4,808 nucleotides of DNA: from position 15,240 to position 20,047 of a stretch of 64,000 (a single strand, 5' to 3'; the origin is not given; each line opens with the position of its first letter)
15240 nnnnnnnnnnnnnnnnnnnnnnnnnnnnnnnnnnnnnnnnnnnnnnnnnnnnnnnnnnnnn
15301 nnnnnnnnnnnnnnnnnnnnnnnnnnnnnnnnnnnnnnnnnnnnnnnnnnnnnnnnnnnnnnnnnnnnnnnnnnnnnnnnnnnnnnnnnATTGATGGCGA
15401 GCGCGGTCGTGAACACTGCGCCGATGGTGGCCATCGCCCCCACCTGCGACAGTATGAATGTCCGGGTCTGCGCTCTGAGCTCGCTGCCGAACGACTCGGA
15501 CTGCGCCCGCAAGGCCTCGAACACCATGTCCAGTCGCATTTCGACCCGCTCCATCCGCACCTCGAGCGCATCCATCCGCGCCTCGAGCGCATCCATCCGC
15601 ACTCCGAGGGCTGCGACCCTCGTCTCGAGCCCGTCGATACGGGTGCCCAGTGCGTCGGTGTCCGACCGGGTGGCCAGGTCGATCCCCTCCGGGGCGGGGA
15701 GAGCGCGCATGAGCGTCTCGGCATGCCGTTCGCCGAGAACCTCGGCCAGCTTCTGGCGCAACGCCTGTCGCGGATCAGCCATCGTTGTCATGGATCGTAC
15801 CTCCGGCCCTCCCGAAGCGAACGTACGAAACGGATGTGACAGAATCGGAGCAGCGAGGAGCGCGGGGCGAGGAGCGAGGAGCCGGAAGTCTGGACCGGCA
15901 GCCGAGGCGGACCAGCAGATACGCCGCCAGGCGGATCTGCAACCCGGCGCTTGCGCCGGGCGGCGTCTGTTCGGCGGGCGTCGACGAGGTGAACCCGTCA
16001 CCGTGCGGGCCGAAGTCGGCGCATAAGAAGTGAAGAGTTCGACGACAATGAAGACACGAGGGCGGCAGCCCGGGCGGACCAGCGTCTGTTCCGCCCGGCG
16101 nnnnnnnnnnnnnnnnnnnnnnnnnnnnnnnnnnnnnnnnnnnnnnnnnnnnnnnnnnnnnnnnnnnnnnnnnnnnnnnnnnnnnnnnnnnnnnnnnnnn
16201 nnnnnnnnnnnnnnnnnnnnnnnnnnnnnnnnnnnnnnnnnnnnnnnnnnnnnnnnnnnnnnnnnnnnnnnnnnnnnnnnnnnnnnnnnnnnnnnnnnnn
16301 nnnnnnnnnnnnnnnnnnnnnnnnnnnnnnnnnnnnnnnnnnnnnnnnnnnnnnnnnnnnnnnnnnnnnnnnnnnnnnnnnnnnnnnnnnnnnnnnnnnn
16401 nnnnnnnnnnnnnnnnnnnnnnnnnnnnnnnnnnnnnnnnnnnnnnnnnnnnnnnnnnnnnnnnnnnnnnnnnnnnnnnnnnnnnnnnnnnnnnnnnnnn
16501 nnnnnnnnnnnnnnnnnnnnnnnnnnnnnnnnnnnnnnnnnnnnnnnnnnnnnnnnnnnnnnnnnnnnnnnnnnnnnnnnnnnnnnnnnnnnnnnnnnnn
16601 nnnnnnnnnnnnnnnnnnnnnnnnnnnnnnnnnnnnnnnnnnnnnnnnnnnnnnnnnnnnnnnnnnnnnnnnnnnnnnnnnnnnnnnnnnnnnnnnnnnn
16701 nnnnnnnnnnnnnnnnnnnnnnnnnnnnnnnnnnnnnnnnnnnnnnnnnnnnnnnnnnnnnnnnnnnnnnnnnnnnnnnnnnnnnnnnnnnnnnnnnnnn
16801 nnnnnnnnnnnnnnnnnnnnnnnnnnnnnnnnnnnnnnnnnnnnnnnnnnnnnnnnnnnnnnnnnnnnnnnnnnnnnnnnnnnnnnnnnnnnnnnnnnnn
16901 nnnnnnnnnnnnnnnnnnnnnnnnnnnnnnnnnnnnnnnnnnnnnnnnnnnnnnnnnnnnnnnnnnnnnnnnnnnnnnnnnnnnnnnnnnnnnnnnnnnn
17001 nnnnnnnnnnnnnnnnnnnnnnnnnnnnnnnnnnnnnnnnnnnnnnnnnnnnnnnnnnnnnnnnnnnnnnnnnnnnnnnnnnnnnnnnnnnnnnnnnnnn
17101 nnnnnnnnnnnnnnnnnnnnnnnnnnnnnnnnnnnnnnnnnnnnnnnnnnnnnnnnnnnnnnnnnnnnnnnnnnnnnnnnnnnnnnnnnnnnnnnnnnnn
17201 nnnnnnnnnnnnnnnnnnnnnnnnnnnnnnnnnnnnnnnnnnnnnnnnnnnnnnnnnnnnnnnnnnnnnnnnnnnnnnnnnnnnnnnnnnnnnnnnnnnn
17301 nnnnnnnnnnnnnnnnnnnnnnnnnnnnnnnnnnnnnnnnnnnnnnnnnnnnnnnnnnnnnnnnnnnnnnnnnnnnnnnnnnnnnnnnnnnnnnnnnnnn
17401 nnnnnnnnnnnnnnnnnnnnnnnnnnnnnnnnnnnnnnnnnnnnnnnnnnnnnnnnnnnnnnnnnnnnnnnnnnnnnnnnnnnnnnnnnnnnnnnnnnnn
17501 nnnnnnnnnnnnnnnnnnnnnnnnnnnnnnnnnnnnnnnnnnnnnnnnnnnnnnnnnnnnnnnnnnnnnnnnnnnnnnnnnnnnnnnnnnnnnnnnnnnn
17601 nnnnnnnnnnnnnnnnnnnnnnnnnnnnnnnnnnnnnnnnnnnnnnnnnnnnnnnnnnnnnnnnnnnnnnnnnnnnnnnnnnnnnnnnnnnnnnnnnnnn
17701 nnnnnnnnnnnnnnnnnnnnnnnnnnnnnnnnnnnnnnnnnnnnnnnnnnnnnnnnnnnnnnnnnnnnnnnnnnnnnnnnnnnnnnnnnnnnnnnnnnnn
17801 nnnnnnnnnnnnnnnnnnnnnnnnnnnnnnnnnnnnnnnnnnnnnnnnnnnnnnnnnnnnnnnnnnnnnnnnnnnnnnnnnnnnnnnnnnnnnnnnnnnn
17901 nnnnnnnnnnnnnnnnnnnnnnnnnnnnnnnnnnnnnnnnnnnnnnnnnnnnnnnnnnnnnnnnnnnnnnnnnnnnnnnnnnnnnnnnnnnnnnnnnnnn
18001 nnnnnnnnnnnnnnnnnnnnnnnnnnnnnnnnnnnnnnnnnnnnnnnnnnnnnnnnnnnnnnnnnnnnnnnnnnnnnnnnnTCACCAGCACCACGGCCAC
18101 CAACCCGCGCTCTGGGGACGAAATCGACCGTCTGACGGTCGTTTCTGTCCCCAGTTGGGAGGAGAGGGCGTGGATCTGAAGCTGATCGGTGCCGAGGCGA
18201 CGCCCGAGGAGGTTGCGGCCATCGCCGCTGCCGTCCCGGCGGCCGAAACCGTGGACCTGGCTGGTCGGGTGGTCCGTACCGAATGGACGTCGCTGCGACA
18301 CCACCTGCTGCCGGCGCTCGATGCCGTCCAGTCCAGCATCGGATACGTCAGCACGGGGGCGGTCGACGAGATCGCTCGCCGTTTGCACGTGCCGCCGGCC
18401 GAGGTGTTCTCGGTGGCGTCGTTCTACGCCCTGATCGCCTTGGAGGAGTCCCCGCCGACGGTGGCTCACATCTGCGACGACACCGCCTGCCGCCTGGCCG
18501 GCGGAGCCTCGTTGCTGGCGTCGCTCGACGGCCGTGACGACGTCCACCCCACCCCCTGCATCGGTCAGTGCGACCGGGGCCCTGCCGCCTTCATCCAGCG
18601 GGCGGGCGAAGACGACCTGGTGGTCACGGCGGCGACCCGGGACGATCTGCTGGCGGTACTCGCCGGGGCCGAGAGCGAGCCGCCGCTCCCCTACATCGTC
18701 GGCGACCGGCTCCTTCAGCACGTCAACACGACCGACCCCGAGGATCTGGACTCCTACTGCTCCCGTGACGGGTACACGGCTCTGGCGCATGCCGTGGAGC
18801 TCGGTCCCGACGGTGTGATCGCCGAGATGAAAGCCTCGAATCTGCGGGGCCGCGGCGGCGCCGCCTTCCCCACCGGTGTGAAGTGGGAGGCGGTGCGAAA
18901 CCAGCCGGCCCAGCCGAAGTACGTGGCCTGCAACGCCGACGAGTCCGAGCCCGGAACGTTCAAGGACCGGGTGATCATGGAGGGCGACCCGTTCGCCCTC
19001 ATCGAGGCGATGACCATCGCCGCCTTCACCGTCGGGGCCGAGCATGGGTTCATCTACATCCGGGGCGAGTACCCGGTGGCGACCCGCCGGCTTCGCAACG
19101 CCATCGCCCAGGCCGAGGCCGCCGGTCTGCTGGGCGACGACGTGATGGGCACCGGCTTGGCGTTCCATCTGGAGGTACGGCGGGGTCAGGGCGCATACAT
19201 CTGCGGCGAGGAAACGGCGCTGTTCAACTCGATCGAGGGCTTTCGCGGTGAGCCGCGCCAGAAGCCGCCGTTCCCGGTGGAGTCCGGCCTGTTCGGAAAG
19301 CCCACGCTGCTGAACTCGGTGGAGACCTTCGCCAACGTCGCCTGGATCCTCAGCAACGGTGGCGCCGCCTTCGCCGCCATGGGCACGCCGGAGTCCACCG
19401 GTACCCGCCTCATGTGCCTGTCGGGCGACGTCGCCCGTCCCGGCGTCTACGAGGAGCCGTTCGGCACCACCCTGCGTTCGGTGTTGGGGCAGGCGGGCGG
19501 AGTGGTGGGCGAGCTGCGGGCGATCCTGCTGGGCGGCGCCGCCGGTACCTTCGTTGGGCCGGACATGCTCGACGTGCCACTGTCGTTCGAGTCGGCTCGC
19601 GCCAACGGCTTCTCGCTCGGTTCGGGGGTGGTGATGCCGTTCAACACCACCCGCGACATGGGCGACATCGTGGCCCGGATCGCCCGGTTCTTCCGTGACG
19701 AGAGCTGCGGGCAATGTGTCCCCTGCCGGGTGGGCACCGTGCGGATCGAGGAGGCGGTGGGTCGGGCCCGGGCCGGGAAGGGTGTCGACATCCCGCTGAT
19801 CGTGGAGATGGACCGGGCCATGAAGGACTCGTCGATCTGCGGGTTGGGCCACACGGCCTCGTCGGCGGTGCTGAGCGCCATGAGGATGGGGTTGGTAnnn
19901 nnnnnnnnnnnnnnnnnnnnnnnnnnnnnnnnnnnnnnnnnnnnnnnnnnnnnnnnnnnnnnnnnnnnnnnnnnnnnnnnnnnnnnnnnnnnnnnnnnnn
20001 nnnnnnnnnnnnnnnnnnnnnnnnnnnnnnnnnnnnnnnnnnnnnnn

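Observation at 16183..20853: NAD-type formate dehydrogenase operon with the alpha subunit split into two genes in circularly permuted order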

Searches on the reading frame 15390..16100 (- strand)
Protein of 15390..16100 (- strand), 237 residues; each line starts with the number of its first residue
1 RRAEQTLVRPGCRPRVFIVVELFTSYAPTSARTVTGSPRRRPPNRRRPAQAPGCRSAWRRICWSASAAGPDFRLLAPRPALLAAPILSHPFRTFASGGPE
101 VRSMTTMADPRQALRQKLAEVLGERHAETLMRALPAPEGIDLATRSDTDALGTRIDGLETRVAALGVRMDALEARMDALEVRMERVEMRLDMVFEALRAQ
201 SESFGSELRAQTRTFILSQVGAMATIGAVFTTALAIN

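Call 33: search_protein_families(library=pfam, proteins=[window:15390-16100:-], max_evalue=0.0001)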
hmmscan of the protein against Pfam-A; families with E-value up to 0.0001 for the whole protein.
window:15390-16100:- (237 aa): 1 family
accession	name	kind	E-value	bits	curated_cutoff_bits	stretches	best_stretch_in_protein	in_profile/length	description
PF23991.1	DUF7310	-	1.3e-05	26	40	1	143-196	27-80/83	Coiled-coil region of unknown function (DUF7310)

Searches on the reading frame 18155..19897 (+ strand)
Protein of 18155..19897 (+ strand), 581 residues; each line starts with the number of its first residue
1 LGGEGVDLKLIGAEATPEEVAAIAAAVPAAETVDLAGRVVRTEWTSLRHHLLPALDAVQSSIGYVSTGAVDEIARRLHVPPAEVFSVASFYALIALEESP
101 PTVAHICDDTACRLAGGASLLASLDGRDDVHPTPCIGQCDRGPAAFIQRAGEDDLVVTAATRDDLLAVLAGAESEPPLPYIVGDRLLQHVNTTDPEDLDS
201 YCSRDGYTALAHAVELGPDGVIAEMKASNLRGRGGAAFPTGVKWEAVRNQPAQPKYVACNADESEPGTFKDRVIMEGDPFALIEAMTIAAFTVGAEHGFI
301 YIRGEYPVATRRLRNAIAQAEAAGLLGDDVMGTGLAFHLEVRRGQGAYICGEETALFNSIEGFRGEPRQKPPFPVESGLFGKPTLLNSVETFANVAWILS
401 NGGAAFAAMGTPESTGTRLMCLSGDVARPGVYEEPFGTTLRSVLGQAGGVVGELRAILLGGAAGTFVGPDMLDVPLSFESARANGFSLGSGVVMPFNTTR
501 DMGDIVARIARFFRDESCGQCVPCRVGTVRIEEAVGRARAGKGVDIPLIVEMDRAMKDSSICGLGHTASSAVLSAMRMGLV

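Call 8: search_protein_families(library=pfam, proteins=[window:18155-19897:+])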
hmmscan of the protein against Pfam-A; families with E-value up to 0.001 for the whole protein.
window:18155-19897:+ (581 aa): 5 families
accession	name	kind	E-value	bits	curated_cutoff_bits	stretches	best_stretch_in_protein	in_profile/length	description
PF01512.22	Complex1_51K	-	3.8e-45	153.9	31.2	1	226-396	2-149/150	Nuo51 FMN-binding domain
PF10589.14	NADH_4Fe-4S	-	7.6e-22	77.4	23.5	1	504-577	1-76/85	NADH-ubiquinone oxidoreductase-F iron-sulfur binding region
PF01257.25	2Fe-2S_thioredx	-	1.1e-19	71.1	24.8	1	48-165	12-137/145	Thioredoxin-like [2Fe-2S] ferredoxin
PF10531.15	SLBB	-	2.8e-06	27.5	27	1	421-450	3-32/55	SLBB domain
PF22461.2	SLBB_2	-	3.7e-05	24.2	27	1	419-462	2-49/79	SLBB domain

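Call 40: search_protein_families(library=ncbifam, proteins=[window:18155-19897:+], max_evalue=1e-10)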
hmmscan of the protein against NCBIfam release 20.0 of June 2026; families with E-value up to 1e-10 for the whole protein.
window:18155-19897:+ (581 aa): 7 families
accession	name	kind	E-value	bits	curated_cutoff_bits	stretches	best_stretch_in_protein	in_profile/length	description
TIGR01959.1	nuoF_fam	equivalog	1.5e-130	435.4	558.65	1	186-577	2-400/410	NADH-quinone oxidoreductase subunit NuoF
NF010120.0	PRK13596.1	equivalog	1.3e-106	356.7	389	1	184-573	6-403/433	NADH-quinone oxidoreductase subunit NuoF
NF008436.0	PRK11278.1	equivalog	8.9e-100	334.7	749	1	193-555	22-393/448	NADH-quinone oxidoreductase subunit NuoF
NF005722.0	PRK07539.1-2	equivalog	1.8e-17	63.9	141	1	44-155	20-144/157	NADH-quinone oxidoreductase subunit NuoE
TIGR01958.1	nuoE_fam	subfamily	1.4e-13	51.3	142.4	1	48-135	15-115/148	NADH-quinone oxidoreductase subunit NuoE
NF005747.0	PRK07571.1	equivalog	3.9e-13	49.4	224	1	50-131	38-119/173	bidirectional hydrogenase complex protein HoxE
NF004638.0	PRK05988.1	equivalog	8.9e-13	48.3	198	1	44-147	21-137/159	formate dehydrogenase subunit gamma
